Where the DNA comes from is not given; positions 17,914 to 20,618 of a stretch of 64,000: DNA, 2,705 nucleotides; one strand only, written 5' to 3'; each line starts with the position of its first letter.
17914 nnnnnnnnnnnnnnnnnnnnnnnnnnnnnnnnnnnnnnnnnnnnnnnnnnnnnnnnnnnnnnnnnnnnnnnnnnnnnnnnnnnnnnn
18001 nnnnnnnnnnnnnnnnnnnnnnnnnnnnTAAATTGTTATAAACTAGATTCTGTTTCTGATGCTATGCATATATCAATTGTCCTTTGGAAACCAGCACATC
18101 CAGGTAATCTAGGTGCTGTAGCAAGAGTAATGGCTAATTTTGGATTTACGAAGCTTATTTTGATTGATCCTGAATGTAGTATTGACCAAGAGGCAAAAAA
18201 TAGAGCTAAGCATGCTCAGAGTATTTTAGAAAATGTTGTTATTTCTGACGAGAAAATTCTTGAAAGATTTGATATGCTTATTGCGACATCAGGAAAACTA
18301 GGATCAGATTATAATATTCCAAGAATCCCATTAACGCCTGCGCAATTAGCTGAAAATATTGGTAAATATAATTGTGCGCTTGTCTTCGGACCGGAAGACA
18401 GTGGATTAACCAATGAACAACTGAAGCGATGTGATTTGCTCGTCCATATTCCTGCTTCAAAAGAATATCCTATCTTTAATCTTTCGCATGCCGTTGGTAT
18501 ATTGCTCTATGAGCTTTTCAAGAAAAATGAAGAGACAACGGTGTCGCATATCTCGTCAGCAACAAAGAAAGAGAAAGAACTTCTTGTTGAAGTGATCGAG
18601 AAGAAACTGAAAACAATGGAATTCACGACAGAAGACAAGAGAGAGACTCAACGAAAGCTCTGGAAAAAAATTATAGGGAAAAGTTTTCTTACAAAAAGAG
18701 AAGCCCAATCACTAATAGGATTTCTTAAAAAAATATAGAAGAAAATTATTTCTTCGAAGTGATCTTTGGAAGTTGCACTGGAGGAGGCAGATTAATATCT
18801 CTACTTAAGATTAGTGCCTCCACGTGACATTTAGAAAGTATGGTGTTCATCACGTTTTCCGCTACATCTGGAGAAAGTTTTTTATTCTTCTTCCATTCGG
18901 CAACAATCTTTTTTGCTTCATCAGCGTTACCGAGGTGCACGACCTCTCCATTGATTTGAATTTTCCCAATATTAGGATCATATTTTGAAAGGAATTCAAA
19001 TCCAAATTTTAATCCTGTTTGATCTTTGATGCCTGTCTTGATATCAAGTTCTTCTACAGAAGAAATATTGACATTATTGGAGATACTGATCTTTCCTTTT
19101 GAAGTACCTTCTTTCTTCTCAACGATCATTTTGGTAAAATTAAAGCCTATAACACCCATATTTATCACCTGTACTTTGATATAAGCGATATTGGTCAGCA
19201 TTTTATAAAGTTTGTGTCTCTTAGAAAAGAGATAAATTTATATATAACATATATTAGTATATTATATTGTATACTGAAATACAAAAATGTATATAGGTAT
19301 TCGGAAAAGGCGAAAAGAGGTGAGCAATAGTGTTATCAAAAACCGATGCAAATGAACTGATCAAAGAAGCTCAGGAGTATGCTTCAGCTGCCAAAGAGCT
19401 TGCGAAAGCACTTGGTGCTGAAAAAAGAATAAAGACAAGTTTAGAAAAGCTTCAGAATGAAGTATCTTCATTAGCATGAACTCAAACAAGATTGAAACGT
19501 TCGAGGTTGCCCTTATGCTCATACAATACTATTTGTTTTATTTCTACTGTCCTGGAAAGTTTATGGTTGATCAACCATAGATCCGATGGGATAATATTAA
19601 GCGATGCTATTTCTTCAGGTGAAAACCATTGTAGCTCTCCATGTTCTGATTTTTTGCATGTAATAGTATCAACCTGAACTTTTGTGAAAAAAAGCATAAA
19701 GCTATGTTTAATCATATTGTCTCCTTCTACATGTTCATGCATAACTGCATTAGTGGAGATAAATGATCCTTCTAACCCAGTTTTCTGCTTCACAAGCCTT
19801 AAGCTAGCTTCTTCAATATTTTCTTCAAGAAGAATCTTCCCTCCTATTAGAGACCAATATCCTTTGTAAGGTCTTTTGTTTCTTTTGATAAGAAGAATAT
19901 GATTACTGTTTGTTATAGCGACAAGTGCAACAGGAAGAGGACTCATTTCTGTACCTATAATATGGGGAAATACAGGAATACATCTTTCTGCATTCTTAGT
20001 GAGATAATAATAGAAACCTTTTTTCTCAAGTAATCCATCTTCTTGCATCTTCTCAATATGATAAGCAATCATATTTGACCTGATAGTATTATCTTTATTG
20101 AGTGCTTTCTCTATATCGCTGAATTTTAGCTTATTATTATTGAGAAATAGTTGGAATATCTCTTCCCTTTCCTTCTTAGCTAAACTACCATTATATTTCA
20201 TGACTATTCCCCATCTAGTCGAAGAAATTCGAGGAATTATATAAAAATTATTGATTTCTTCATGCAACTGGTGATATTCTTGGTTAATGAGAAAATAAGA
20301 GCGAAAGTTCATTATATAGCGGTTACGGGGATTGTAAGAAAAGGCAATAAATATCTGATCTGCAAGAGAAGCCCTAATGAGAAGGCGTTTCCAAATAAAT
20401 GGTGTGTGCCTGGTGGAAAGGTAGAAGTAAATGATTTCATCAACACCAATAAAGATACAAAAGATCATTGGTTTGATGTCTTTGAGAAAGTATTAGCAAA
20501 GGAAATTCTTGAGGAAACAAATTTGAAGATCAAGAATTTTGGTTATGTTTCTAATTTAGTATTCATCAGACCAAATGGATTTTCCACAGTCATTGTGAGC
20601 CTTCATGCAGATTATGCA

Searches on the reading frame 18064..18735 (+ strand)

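Call 11: search_protein_families(library=pfam, proteins=[window:18064-18735:+], max_evalue=0.001)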
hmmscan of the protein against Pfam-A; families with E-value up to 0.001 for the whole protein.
window:18064-18735:+ (224 aa): 1 family
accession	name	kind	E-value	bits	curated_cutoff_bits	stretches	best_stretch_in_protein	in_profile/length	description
PF00588.24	SpoU_methylase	-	2.9e-28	99.2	29.7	1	3-149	2-142/142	SpoU rRNA Methylase family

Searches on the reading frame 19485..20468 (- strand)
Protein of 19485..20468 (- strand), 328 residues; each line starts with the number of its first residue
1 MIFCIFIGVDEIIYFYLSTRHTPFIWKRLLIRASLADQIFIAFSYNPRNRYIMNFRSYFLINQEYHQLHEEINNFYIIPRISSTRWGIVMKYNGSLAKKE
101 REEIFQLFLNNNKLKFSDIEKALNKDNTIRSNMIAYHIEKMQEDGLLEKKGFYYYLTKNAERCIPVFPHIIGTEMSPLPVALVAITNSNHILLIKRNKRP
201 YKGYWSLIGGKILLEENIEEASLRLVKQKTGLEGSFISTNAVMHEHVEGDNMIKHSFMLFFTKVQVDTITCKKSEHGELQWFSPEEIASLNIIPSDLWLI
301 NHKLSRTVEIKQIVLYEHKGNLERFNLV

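Call 11: search_protein_families(library=pfam, proteins=[window:19485-20468:-], max_evalue=0.001)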
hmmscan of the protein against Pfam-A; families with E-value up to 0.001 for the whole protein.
window:19485-20468:- (328 aa): 2 families
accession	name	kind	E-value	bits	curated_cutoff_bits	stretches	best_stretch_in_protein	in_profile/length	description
PF00293.34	NUDIX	-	2.2e-15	57.3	21.1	1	179-289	4-120/134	NUDIX domain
PF14815.12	NUDIX_4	-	3.7e-06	27.1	35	1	182-292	3-103/113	NUDIX domain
